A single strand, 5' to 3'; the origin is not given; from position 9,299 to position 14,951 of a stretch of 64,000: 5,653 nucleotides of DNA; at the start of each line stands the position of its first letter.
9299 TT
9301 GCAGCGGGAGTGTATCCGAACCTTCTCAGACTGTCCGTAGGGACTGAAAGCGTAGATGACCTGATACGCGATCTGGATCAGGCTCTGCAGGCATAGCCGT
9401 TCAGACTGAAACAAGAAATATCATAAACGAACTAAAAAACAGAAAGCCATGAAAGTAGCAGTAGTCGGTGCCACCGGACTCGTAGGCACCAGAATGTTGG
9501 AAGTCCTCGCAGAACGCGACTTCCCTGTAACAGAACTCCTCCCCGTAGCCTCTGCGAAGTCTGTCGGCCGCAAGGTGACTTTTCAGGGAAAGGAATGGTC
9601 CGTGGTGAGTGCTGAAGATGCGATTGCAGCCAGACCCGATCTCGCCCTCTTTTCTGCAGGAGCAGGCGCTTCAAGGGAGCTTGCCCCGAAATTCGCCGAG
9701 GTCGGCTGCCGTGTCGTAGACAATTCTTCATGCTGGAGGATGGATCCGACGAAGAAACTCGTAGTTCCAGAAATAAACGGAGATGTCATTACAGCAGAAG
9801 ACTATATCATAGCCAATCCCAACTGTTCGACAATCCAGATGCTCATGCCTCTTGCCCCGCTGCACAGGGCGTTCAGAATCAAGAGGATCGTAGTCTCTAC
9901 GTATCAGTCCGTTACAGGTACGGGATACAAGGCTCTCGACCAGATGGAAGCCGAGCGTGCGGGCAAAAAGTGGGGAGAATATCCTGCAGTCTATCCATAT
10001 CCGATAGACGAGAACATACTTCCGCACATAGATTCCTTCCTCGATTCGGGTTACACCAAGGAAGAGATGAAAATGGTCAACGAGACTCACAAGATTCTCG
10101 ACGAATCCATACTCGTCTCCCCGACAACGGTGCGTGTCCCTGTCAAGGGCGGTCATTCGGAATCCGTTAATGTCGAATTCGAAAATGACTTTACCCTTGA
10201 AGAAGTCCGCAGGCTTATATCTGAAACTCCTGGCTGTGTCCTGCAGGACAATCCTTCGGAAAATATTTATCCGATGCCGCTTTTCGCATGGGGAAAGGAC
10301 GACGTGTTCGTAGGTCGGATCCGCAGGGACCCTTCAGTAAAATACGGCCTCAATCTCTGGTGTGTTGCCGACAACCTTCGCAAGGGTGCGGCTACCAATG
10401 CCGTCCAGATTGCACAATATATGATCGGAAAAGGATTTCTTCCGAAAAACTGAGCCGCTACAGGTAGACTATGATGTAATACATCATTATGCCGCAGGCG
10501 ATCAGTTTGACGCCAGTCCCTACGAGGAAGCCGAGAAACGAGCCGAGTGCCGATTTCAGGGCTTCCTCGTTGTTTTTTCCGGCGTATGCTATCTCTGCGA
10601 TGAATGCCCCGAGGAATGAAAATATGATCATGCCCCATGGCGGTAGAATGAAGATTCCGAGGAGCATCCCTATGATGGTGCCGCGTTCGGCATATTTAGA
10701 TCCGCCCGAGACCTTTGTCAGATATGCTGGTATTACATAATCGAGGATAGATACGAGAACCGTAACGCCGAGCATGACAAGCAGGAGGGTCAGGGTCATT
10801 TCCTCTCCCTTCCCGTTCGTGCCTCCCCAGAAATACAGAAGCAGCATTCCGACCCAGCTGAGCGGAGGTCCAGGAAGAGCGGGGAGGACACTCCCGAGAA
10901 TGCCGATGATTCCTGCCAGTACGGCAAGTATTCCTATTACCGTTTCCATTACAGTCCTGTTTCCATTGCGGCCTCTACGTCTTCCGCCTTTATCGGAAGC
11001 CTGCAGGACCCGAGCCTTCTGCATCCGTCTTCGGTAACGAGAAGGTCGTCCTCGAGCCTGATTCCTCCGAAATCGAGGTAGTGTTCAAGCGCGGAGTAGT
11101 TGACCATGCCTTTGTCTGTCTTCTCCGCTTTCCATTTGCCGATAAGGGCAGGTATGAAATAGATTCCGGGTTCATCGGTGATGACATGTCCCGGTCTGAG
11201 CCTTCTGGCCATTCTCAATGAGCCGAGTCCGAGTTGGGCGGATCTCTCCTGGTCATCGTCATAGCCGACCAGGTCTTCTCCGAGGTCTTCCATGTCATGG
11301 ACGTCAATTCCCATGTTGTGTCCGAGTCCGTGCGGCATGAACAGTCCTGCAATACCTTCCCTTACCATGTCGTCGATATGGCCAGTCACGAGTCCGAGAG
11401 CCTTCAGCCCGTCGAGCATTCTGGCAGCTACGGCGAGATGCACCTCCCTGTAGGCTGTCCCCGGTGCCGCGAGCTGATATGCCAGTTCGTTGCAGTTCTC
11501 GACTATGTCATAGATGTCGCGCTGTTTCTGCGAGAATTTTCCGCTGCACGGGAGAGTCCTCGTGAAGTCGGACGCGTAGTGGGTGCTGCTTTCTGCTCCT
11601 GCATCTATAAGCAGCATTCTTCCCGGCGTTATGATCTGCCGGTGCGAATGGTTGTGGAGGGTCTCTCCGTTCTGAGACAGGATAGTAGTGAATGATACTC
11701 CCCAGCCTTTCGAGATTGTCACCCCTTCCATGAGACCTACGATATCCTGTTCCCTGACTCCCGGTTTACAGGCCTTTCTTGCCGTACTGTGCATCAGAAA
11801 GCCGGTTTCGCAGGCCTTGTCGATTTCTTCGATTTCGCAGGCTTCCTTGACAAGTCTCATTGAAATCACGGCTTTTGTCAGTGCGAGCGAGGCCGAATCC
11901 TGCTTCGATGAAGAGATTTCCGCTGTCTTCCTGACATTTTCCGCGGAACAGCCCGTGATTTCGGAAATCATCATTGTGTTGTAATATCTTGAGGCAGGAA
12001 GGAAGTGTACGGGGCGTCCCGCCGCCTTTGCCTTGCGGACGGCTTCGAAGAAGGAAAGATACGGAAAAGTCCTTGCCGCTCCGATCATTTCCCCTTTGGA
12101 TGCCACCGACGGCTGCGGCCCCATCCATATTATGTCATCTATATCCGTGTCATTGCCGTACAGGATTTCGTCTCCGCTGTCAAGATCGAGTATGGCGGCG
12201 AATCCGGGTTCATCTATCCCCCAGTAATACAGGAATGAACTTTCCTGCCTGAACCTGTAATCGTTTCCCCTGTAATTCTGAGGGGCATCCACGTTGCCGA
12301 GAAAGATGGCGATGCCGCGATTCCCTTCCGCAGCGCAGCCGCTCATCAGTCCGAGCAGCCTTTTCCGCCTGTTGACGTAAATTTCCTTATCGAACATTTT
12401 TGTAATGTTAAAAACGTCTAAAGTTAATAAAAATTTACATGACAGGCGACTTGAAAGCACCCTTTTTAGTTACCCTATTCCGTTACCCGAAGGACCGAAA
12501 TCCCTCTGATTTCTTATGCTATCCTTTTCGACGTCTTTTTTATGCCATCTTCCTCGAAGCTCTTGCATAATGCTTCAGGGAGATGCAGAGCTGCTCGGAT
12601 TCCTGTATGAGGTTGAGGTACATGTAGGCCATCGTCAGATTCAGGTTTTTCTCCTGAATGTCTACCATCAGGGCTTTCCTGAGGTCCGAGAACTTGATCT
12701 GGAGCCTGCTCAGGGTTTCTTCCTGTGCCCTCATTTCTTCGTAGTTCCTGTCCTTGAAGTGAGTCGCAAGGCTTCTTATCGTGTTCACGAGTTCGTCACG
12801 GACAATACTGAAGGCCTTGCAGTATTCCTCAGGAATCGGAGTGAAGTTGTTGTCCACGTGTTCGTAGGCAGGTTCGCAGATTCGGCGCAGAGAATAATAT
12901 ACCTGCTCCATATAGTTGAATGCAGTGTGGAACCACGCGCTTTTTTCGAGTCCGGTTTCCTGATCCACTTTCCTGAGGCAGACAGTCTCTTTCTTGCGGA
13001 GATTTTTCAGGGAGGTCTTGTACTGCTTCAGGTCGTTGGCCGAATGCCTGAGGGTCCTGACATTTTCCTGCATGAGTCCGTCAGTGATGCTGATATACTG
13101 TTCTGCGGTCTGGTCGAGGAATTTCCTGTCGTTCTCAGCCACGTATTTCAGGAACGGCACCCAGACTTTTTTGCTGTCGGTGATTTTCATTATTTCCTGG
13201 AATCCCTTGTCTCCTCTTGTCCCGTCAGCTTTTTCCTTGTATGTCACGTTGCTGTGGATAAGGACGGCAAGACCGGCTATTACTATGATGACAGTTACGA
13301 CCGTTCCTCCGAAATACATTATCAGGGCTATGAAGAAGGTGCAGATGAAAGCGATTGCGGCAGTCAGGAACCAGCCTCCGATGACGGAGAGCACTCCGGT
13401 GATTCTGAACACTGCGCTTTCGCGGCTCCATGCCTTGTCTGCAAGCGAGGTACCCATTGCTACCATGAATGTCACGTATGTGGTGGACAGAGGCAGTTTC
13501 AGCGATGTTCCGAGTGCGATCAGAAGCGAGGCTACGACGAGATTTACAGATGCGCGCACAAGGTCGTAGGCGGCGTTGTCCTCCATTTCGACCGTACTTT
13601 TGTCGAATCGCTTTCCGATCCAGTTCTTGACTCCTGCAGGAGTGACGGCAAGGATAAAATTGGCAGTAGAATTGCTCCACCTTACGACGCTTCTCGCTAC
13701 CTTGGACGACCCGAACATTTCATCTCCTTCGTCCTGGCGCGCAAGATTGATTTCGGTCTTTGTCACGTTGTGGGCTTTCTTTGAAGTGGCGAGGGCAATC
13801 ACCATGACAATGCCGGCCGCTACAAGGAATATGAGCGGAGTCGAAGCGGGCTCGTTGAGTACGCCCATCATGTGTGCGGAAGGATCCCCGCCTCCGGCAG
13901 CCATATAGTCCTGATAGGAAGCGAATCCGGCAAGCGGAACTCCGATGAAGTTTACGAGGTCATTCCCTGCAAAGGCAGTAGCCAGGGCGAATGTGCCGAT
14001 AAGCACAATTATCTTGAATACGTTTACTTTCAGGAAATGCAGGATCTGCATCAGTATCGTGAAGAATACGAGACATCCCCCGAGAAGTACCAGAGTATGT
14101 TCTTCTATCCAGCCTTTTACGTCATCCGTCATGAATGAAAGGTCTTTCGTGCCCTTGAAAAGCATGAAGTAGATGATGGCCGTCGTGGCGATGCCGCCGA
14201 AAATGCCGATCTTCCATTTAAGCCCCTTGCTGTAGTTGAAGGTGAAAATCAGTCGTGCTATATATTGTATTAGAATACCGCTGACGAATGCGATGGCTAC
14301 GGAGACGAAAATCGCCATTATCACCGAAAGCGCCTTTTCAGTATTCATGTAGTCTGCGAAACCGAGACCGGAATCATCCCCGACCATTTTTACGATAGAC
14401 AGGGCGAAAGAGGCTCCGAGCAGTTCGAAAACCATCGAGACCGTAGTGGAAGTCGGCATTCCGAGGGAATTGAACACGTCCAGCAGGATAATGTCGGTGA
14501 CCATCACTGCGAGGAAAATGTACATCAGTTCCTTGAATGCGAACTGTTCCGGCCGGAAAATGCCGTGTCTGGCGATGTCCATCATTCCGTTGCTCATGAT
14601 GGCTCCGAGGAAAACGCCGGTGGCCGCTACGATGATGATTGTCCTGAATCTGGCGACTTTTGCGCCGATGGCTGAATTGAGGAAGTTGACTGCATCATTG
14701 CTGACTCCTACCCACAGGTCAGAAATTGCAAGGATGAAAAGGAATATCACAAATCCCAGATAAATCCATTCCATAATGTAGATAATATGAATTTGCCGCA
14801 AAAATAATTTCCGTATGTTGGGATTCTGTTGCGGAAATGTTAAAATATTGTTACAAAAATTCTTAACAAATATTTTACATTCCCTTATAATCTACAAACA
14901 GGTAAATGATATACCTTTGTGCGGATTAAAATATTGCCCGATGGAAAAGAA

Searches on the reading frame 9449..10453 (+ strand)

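Call 8: search_protein_families(library=pfam, proteins=[window:9449-10453:+])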
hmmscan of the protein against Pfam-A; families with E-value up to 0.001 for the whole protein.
window:9449-10453:+ (334 aa): 2 families
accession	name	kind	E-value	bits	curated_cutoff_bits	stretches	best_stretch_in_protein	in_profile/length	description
PF02774.23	Semialdhyde_dhC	-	2.9e-47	161.6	26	1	135-312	1-184/184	Semialdehyde dehydrogenase, dimerisation domain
PF01118.30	Semialdhyde_dh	-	1.9e-29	103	26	1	2-115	1-119/121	Semialdehyde dehydrogenase, NAD binding domain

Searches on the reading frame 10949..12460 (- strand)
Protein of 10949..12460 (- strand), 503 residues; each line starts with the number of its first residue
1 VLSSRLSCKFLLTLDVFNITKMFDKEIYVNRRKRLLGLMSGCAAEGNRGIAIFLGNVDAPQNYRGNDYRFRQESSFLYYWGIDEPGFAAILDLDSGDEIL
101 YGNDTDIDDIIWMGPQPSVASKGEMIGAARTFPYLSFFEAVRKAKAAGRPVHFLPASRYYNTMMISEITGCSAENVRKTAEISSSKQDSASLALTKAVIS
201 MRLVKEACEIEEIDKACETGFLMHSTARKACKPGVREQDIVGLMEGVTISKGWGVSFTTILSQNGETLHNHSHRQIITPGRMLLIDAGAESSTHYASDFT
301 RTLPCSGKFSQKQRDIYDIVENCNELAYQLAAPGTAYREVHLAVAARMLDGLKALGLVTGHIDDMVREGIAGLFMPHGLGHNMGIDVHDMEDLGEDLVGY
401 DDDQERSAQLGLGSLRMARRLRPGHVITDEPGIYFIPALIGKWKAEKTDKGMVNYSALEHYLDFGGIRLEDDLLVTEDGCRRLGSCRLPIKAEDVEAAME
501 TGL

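Call 7: search_protein_families(library=pfam, proteins=[window:10949-12460:-])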
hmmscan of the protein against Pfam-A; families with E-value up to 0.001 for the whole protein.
window:10949-12460:- (503 aa): 2 families
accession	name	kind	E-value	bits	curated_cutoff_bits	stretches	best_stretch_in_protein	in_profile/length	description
PF00557.29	Peptidase_M24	-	6.1e-43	147.5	23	1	212-477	2-208/208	Metallopeptidase family M24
PF05195.22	AMP_N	-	5.6e-22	78.2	24.6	1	28-144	1-113/121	Aminopeptidase P, N-terminal domain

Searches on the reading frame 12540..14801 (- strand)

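Call 7: search_protein_families(library=pfam, proteins=[window:12540-14801:-])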
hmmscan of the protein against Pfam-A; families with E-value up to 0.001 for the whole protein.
window:12540-14801:- (753 aa): 1 family
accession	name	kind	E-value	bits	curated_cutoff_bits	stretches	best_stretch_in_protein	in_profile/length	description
PF01384.25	PHO4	-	3.8e-27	95.6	33.7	2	35-339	4-261/350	Phosphate transporter family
